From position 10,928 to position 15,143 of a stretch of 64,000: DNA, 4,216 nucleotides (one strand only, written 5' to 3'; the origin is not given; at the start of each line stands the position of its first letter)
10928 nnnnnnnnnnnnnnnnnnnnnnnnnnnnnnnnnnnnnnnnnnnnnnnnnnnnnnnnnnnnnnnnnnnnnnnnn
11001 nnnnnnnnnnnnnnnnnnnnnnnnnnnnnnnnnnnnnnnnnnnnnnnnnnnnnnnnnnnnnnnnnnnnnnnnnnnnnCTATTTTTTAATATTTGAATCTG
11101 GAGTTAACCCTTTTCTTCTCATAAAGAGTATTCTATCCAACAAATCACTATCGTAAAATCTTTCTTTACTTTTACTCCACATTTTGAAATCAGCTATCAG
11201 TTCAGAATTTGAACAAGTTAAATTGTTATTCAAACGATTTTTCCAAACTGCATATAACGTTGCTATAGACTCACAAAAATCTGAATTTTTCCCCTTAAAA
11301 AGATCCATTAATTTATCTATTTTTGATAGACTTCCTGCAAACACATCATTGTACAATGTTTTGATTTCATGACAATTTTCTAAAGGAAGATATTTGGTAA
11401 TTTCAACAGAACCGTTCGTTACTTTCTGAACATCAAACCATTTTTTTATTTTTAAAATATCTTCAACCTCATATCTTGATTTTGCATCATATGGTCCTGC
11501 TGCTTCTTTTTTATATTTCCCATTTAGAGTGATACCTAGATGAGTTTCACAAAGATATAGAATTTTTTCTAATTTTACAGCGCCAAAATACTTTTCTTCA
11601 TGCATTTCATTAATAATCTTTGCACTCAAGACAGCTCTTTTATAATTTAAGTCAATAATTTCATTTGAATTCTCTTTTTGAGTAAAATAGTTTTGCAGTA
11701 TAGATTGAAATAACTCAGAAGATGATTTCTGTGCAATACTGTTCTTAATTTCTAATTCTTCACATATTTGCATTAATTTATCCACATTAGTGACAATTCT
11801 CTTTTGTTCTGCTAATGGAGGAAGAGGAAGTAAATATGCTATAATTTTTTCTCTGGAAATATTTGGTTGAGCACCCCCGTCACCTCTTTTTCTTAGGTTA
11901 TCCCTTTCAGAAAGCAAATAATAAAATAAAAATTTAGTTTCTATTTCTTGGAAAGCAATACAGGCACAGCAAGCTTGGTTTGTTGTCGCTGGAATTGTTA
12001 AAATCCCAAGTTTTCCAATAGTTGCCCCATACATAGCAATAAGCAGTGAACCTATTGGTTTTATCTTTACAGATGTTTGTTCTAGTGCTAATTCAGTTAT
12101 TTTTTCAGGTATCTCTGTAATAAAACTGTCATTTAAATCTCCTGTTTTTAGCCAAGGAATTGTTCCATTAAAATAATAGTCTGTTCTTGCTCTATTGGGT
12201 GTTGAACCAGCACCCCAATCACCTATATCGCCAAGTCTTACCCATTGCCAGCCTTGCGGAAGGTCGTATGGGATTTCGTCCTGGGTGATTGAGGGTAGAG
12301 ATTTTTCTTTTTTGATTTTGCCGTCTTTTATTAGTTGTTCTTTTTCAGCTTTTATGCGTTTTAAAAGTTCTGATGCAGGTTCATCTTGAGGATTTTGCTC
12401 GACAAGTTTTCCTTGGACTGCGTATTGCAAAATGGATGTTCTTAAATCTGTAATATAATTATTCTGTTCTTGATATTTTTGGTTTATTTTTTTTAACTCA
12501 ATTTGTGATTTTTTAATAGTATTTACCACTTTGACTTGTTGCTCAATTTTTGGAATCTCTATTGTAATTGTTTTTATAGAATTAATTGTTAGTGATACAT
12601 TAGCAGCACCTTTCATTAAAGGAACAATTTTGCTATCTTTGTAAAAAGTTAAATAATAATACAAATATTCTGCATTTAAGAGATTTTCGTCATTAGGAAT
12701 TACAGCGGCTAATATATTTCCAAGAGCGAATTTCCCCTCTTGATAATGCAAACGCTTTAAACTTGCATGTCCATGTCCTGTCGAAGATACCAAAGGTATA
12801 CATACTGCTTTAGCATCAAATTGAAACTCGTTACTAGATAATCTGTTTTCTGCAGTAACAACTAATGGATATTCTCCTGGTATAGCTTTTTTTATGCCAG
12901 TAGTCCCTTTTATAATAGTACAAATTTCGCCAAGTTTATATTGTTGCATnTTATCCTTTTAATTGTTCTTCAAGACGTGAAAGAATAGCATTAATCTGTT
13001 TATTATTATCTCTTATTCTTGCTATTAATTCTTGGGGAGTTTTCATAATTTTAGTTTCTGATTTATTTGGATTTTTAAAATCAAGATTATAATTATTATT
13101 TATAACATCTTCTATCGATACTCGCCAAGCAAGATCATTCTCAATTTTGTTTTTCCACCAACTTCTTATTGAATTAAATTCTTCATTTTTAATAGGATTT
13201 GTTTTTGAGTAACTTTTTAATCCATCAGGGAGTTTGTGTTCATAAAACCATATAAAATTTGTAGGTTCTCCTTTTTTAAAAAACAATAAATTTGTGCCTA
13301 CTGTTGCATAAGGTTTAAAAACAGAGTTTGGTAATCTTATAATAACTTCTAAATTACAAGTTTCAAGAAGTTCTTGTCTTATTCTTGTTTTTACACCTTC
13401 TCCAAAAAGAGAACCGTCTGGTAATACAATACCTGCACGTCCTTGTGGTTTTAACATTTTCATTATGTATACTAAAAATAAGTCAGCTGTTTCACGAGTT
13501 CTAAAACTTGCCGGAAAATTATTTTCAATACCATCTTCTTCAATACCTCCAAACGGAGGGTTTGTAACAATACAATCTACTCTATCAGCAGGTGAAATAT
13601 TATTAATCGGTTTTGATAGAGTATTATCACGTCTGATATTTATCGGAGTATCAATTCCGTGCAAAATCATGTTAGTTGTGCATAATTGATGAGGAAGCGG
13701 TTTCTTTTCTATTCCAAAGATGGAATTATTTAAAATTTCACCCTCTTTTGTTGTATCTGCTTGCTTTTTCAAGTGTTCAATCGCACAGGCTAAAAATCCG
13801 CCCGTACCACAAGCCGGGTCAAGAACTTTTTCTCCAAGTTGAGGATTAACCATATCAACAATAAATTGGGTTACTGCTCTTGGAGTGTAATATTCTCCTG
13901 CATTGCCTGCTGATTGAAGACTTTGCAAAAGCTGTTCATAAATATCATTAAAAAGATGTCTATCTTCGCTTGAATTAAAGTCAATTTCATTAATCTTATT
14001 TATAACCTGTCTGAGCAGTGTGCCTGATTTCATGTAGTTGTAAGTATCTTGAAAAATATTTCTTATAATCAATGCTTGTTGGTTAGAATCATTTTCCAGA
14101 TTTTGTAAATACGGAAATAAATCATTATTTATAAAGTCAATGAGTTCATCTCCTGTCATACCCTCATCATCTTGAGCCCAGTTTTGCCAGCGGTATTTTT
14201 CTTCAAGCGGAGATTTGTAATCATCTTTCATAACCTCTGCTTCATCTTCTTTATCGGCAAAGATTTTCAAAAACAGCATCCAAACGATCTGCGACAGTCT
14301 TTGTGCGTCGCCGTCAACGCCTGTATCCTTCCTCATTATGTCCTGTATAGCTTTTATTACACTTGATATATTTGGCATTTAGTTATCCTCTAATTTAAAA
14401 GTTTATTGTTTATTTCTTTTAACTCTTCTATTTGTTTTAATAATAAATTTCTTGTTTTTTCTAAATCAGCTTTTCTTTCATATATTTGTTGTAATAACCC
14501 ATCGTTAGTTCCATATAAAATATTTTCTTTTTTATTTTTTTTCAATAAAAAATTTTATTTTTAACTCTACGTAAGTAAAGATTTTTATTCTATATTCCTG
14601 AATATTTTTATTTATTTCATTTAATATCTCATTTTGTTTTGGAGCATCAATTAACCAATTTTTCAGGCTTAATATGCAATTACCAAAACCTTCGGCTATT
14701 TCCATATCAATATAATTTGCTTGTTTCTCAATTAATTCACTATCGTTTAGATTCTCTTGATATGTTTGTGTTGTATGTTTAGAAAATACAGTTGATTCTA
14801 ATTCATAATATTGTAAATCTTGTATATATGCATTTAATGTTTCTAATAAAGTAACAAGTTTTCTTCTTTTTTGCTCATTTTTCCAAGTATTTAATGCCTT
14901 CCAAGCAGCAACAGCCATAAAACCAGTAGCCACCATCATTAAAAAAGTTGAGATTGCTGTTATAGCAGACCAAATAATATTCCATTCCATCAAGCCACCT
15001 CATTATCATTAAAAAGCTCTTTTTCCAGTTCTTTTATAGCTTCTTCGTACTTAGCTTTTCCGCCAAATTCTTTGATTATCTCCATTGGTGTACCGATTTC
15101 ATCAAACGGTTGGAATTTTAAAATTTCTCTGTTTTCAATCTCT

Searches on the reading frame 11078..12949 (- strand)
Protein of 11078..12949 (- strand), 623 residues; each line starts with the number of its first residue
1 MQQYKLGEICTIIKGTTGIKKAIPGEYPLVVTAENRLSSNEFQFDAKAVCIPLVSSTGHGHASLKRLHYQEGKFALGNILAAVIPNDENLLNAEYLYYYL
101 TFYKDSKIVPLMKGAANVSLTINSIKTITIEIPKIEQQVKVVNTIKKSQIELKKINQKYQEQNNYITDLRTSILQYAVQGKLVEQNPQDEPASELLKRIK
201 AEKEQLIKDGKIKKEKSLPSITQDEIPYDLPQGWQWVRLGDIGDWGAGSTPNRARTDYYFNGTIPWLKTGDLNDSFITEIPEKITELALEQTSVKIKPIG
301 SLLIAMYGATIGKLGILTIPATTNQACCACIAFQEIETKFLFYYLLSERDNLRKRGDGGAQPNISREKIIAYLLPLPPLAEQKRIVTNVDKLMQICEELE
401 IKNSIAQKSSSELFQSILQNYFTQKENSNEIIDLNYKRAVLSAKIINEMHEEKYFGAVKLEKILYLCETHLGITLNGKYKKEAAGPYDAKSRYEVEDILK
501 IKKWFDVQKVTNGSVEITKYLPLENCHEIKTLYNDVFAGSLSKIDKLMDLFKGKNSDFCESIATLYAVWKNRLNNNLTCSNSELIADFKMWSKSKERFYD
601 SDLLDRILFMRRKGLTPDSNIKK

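Call 5: search_protein_families(library=ncbifam, proteins=[window:11078-12949:-], max_evalue=0.01)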
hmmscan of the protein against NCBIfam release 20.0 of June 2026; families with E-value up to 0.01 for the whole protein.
window:11078-12949:- (623 aa): 1 family
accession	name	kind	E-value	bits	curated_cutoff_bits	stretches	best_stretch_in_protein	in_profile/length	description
NF007278.0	PRK09737.1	equivalog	4e-11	42.4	662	1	300-422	284-415/461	type I restriction-modification system specificity subunit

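Call 76: search_protein_families(library=pfam, proteins=[window:11078-12949:-], max_evalue=1)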
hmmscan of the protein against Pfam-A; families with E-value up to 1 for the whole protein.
window:11078-12949:- (623 aa): 3 families
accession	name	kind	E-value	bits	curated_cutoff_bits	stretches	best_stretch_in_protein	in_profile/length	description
PF01420.25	Methylase_S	-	8.9e-40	137.1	22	2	231-405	1-166/168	Type I restriction modification DNA specificity domain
PF21572.2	Nop5_56-rel_N_Arc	-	0.027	15.3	27.8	1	134-186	55-108/128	Archaeal Nop5/56-rel, N-terminal domain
PF12178.13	INCENP_N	-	0.17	12.4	25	1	545-569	4-28/36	Chromosome passenger complex (CPC) protein INCENP N terminal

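Call 77: search_protein_families(library=padloc, proteins=[window:11078-12949:-], max_evalue=0.001)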
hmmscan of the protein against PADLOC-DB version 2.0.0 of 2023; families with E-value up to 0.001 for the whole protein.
window:11078-12949:- (623 aa): 104 families (the best 25 are shown)
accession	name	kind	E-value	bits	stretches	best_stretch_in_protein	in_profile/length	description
PDLC03076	Specificity_I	-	1.1e-81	273.5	2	167-401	4-237/488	Type I specificity subunit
PDLC03179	Specificity_I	-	7.8e-71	237.7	1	166-429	37-303/589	Type I specificity subunit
PDLC03196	Specificity_I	-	6.6e-70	234.2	2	261-620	419-779/792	Type I specificity subunit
PDLC03090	Specificity_I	-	8e-58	194.7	2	229-423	232-428/434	Type I specificity subunit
PDLC04137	mad5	-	7.5e-50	168.2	1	4-415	6-391/392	mads_5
PDLC03162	Specificity_I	-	2e-48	163.3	2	229-394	3-169/431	Type I specificity subunit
PDLC03096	Specificity_I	-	2.1e-48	163.5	1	166-420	20-272/658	Type I specificity subunit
PDLC03119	Specificity_I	-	1.2e-47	160.7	2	234-399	3-169/393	Type I specificity subunit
PDLC03166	Specificity_I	-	2.1e-46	156.7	2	233-408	8-183/538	Type I specificity subunit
PDLC03099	Specificity_I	-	1.6e-45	154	2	2-404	6-372/405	Type I specificity subunit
PDLC03079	Specificity_I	-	6.3e-42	142.3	2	215-423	241-444/470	Type I specificity subunit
PDLC03109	Specificity_I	-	6.4e-41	138.5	2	228-394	9-191/591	Type I specificity subunit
PDLC03057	Specificity_I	-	5.5e-39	132.1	2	235-395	213-374/407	Type I specificity subunit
PDLC03134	Specificity_I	-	3e-37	126.4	1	230-425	211-405/428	Type I specificity subunit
PDLC03189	Specificity_I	-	6.3e-37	125.5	2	230-393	6-164/459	Type I specificity subunit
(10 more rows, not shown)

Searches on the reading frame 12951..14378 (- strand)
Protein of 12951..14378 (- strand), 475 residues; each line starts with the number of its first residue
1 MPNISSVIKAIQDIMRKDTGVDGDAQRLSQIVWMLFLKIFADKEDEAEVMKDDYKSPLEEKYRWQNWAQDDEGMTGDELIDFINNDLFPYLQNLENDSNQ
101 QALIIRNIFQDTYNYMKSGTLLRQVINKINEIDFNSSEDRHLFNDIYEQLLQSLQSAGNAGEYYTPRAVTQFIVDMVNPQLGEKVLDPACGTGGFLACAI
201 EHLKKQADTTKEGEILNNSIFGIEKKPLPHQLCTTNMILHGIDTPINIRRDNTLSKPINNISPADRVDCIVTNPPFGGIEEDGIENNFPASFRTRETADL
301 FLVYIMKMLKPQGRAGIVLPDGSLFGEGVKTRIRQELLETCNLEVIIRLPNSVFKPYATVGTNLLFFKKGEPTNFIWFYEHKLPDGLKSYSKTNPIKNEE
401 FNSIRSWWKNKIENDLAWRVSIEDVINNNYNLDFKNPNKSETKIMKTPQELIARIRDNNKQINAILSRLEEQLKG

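Call 5: search_protein_families(library=ncbifam, proteins=[window:12951-14378:-], max_evalue=0.01)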
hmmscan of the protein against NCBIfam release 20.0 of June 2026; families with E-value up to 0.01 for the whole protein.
window:12951-14378:- (475 aa): 7 families
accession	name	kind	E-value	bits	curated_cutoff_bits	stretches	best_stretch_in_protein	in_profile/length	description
NF047738.1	antiphage_MADS2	equivalog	6.3e-31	107.4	720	1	15-369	188-566/654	methylation-associated defense system DNA methyltransferase MAD2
TIGR00497.1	hsdM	equivalog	1.5e-23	83.3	242.75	1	124-442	159-490/515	type I restriction-modification system subunit M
TIGR02987.1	met_A_Alw26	exception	5.5e-13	48.5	353.5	1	160-282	3-128/523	Alw26I/Eco31I/Esp3I family type II restriction adenine-specific DNA-methyltransferase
NF033452.1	BREX_1_MTaseX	exception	2e-06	25.9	500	1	266-381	507-628/1210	BREX-1 system adenine-specific DNA-methyltransferase PglX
NF033455.1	BREX_6_MTaseX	exception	5.4e-06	24.2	900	0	160-204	306-351/1319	BREX-6 system adenine-specific DNA-methyltransferase PglX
TIGR03534.1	RF_mod_PrmC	equivalog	2e-05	24.2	199.1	1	166-276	69-166/253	peptide chain release factor N(5)-glutamine methyltransferase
TIGR01177.1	TIGR01177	hypoth_equivalog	0.00017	21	316.55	1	171-197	172-198/330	TIGR01177 family methyltransferase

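Call 77: search_protein_families(library=padloc, proteins=[window:12951-14378:-], max_evalue=0.001)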
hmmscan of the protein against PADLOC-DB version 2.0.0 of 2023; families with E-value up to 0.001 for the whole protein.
window:12951-14378:- (475 aa): 53 families (the best 25 are shown)
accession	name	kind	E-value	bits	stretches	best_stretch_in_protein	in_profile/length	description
PDLC03025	MTase_I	-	7.4e-216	716.2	1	3-423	2-432/569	Type I methyltransferase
PDLC03021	MTase_I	-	7.7e-186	616.7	1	4-474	3-490/491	Type I methyltransferase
PDLC03026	MTase_I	-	8e-74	247.5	1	17-473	18-477/487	Type I methyltransferase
PDLC04134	mad2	-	7.3e-64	214.4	1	8-411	145-487/492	mads_2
PDLC03036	MTase_I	-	3e-60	202.3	2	78-381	119-443/635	Type I methyltransferase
PDLC03022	MTase_I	-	4.2e-36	122.6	1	119-434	142-470/857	Type I methyltransferase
PDLC03035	MTase_I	-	1.3e-31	107.8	1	94-373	112-391/653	Type I methyltransferase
PDLC03031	MTase_I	-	7.1e-31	105.2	1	120-354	140-389/834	Type I methyltransferase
PDLC03029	MTase_I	-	5.2e-30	102.5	1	83-354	98-389/661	Type I methyltransferase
PDLC03033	MTase_I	-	1.4e-27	94.9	1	80-436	121-490/541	Type I methyltransferase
PDLC03027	MTase_I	-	5.8e-27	92.6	1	92-434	82-433/810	Type I methyltransferase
PDLC03318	MTase_II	-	8.1e-27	91.9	2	31-206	225-389/723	Type II methyltransferase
PDLC03019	MTase_I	-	8.9e-26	88.4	1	136-360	143-364/932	Type I methyltransferase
PDLC03218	MTase_II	-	4.4e-25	86.3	1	108-374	216-486/532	Type II methyltransferase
PDLC03018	MTase_I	-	9.3e-25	85.1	2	6-208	172-354/749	Type I methyltransferase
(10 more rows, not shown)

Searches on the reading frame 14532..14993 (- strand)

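Call 56: search_protein_families(library=pfam, proteins=[window:14532-14993:-], max_evalue=0.001)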
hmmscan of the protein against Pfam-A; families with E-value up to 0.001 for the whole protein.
window:14532-14993:- (153 aa): 1 family
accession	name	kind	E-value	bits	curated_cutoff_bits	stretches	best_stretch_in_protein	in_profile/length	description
PF09174.15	Maf1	-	4.9e-05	24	28.9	1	36-142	56-141/174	Maf1 regulator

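Call 76: search_protein_families(library=pfam, proteins=[window:14532-14993:-], max_evalue=1)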
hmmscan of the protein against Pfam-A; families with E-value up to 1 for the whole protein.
window:14532-14993:- (153 aa): 4 families
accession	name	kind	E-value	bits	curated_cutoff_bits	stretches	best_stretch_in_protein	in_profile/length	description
PF09174.15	Maf1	-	4.9e-05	24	28.9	1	36-142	56-141/174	Maf1 regulator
PF09384.15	UTP15_C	-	0.0018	18.5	33.1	1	39-99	68-127/147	UTP15 C terminal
PF22054.2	BVU_2266-like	-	0.0025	17.7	27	1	61-137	133-209/237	BVU_2266-like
PF03280.19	Lipase_chap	-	0.0089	16.5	25.7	1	37-101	74-138/192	Proteobacterial lipase chaperone protein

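Call 77: search_protein_families(library=padloc, proteins=[window:14532-14993:-], max_evalue=0.001)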
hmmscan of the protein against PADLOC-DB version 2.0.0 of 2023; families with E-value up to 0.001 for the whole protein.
window:14532-14993:- (153 aa): 0 families
